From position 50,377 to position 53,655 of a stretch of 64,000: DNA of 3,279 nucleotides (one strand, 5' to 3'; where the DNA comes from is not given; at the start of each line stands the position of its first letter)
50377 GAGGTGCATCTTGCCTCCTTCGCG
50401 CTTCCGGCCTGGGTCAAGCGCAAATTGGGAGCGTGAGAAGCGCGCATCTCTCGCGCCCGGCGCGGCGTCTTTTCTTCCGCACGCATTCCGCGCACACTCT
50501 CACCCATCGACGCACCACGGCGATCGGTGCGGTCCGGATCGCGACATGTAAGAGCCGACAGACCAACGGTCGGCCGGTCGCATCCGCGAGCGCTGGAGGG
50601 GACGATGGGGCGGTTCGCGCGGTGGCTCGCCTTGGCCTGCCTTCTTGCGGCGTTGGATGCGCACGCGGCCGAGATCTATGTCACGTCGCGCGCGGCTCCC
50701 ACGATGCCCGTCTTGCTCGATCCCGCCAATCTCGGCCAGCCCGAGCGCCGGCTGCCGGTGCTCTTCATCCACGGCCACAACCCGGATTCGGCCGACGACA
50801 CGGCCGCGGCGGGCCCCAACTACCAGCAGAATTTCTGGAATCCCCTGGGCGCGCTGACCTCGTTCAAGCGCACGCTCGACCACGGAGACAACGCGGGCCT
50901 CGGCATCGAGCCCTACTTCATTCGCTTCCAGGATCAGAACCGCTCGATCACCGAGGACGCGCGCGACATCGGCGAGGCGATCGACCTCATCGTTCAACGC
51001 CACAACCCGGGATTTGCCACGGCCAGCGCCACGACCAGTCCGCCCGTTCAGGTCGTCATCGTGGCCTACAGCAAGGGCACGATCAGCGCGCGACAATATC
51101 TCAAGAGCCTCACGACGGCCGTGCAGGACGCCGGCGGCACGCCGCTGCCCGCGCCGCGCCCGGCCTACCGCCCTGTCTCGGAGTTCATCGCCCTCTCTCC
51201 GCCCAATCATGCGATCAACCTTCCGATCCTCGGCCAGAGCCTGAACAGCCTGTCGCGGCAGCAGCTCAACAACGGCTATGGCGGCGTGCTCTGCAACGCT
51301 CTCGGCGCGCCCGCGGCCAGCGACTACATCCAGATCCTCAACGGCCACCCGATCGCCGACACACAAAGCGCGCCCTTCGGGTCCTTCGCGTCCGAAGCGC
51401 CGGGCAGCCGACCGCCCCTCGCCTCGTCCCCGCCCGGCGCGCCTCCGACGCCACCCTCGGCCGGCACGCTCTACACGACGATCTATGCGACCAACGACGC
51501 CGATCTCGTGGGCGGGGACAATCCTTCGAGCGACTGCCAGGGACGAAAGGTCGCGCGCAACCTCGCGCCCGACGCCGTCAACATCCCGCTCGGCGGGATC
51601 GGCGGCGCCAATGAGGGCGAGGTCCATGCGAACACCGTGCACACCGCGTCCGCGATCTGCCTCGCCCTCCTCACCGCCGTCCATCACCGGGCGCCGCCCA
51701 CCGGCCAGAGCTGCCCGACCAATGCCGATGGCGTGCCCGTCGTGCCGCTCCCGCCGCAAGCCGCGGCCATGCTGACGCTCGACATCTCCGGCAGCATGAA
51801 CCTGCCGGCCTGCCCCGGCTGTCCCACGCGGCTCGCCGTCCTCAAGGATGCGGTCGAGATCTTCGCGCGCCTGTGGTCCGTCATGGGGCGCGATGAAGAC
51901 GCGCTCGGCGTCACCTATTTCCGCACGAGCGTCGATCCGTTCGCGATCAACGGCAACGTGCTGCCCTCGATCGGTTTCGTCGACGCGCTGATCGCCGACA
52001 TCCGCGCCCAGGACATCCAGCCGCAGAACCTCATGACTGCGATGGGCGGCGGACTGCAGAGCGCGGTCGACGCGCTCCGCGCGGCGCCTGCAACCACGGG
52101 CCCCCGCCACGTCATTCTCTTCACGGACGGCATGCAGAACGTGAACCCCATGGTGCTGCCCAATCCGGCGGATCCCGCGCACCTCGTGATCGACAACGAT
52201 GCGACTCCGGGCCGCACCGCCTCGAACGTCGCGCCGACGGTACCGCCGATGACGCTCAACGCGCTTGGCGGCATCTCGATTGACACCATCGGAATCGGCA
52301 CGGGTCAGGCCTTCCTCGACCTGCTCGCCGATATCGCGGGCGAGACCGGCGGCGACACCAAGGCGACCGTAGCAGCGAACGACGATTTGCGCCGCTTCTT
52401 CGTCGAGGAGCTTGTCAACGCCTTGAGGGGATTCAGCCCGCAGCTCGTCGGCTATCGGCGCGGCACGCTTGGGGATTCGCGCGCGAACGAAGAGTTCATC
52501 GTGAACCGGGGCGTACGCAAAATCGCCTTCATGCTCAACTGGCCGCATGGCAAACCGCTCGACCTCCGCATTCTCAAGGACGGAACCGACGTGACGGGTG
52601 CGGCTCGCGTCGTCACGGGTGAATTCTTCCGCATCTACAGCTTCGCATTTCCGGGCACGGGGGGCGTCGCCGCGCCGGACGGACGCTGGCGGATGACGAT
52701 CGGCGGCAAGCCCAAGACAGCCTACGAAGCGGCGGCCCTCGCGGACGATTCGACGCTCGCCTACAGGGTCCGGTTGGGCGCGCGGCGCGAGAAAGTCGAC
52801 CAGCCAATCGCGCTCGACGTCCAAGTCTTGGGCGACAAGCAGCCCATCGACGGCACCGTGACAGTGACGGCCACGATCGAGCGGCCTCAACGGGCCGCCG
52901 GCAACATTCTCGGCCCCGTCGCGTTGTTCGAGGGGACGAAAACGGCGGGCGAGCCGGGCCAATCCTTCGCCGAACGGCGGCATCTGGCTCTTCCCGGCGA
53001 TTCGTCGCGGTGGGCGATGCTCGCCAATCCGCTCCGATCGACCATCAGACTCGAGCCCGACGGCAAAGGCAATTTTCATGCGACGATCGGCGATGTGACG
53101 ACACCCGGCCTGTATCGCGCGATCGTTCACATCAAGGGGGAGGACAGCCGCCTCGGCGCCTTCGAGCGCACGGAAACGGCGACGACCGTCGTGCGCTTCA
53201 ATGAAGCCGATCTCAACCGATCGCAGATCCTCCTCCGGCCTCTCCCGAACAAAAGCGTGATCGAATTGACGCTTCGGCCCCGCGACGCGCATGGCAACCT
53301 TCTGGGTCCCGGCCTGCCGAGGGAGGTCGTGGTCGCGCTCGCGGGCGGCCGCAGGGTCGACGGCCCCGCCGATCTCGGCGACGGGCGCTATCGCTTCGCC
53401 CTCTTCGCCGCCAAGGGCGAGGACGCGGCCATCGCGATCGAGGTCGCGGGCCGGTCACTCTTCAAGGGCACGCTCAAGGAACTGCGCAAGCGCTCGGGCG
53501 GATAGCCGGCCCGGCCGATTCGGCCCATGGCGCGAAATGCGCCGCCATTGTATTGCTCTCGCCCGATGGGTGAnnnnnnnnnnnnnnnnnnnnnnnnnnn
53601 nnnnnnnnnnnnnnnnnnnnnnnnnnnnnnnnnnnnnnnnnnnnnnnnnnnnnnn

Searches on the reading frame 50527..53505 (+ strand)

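Call 41: search_protein_families(library=pfam, proteins=[window:50527-53505:+], max_evalue=0.0001)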
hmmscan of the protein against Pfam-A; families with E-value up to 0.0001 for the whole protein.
window:50527-53505:+ (992 aa): 1 family
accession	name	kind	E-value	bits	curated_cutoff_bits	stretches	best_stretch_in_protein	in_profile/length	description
PF13519.12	VWA_2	-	2.2e-05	25.4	27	1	415-535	2-106/107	von Willebrand factor type A domain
